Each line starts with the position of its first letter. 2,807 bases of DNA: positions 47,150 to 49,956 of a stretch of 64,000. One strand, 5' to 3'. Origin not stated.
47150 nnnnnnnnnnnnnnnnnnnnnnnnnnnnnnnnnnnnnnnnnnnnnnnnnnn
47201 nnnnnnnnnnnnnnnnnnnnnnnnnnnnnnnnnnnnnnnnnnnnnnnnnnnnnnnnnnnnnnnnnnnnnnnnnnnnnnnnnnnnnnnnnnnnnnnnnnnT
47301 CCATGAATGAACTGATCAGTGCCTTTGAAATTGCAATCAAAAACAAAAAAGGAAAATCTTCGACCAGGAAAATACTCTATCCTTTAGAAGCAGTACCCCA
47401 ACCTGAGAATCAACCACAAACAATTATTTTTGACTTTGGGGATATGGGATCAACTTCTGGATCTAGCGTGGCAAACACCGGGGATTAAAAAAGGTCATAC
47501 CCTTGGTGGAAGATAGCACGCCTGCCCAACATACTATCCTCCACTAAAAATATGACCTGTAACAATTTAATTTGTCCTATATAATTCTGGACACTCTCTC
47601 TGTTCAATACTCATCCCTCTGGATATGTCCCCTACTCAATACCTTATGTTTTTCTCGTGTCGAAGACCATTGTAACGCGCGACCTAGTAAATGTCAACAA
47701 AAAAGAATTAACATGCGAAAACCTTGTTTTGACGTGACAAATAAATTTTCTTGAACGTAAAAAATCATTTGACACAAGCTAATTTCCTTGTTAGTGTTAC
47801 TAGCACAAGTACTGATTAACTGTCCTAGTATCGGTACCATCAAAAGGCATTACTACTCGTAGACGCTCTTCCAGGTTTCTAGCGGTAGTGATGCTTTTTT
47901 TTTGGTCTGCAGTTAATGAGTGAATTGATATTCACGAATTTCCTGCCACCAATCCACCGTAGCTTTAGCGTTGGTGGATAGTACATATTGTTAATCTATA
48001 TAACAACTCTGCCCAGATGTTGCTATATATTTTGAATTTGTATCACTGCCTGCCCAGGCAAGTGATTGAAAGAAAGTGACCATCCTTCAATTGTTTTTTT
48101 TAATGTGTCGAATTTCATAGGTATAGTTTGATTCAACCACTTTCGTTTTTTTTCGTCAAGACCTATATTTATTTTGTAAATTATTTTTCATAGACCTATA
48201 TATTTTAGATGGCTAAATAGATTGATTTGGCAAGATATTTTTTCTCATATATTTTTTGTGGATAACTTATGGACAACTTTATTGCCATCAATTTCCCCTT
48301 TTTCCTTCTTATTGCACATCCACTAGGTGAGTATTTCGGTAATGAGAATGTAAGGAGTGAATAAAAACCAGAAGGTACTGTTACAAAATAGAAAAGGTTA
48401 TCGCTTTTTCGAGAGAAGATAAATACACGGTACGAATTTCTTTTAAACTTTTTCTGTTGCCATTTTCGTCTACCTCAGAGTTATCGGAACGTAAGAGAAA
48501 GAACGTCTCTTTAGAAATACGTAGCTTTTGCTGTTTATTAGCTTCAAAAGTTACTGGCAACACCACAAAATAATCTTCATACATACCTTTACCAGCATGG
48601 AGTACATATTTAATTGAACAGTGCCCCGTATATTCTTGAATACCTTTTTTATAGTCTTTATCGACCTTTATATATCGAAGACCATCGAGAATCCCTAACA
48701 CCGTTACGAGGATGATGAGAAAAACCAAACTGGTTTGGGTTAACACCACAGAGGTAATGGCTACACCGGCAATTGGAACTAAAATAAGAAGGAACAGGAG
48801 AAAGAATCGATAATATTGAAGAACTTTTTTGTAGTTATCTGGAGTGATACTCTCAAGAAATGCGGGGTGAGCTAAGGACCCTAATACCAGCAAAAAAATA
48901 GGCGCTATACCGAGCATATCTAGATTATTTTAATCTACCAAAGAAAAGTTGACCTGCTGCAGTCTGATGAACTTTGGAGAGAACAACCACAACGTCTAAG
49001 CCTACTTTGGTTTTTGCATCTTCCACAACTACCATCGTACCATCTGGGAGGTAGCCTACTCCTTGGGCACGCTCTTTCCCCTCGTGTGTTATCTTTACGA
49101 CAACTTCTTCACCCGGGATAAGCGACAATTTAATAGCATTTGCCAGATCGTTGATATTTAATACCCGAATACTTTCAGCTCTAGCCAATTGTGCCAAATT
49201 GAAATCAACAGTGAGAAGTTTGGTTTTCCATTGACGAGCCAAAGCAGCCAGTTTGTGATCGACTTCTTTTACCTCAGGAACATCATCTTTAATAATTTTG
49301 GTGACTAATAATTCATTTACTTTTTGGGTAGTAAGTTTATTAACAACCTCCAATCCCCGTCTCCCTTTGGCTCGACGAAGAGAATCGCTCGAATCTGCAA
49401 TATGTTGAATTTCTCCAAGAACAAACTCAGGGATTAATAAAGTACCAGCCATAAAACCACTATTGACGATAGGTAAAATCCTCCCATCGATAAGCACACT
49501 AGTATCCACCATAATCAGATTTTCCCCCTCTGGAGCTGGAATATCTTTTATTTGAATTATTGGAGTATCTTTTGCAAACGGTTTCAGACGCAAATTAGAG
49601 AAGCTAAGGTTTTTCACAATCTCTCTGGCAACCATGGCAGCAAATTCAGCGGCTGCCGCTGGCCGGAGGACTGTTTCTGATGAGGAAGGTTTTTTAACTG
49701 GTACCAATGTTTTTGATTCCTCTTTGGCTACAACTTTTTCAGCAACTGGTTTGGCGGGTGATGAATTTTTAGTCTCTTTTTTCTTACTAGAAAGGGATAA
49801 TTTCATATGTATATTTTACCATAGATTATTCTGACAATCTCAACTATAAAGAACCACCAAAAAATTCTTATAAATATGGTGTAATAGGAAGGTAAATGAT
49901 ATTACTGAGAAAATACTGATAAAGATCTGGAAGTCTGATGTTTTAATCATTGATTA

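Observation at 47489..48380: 892-bp ORF-free, highly structured region between convergent genes in an otherwise gap-free genome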

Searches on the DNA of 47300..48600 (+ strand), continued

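Call 89: search_rna_families(sources=[L200, L164, L091, L181, L001, L157], threshold=evalue, max_evalue=0.5)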
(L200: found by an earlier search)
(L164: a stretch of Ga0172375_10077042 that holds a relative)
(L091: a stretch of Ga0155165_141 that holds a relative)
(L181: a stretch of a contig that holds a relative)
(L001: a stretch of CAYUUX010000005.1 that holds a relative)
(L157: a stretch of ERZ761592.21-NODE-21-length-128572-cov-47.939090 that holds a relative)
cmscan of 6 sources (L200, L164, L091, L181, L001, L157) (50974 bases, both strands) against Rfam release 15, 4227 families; matches with E-value up to 0.5: 3.
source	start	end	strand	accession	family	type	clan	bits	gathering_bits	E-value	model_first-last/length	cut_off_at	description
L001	1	162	+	RF02541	LSU_rRNA_bacteria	Gene; rRNA;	CL00112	112.1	50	1.3e-32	2752-2925/2925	5'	Bacterial large subunit ribosomal RNA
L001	270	386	+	RF00001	5S_rRNA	Gene; rRNA;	CL00113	84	38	1.6e-16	1-120/120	no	5S ribosomal RNA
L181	13422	13471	+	RF01304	sR5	Gene; snRNA; snoRNA; CD-box;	-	23.5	40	0.23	1-53/53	no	Small nucleolar RNA sR5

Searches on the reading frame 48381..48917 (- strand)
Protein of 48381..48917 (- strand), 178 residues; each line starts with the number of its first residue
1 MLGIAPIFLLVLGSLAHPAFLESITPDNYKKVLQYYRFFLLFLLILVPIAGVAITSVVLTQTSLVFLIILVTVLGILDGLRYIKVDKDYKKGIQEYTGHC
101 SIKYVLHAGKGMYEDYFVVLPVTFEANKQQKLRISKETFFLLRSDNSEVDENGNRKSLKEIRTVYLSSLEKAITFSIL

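Call 7: search_protein_families(library=pfam, proteins=[window:48381-48917:-])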
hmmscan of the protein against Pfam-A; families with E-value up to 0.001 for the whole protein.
window:48381-48917:- (178 aa): 0 families

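Call 11: find_encoding_contigs(protein=window:48381-48917:-, flank=4000, max_places=10)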
Protein window:48381-48917:- (178 aa): no gene with exactly this product is on record in the collection.

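Call 29: search_protein_families(library=pfam, proteins=[window:48381-48917:-], max_evalue=1)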
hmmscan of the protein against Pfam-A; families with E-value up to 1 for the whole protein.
window:48381-48917:- (178 aa): 0 families
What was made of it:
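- Tried and rejected: Pfam finds nothing for the small proteins or the 178-aa ORF (call 29).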

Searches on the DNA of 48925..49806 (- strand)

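Call 14: search_rna_families(source=L001, threshold=gathering)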
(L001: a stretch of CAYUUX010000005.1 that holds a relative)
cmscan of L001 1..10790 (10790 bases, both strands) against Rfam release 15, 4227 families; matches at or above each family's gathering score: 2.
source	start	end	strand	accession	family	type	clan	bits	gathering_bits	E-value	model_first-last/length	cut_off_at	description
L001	1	162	+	RF02541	LSU_rRNA_bacteria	Gene; rRNA;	CL00112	112.1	50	2.8e-33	2752-2925/2925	5'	Bacterial large subunit ribosomal RNA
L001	270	386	+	RF00001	5S_rRNA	Gene; rRNA;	CL00113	84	38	3.4e-17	1-120/120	no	5S ribosomal RNA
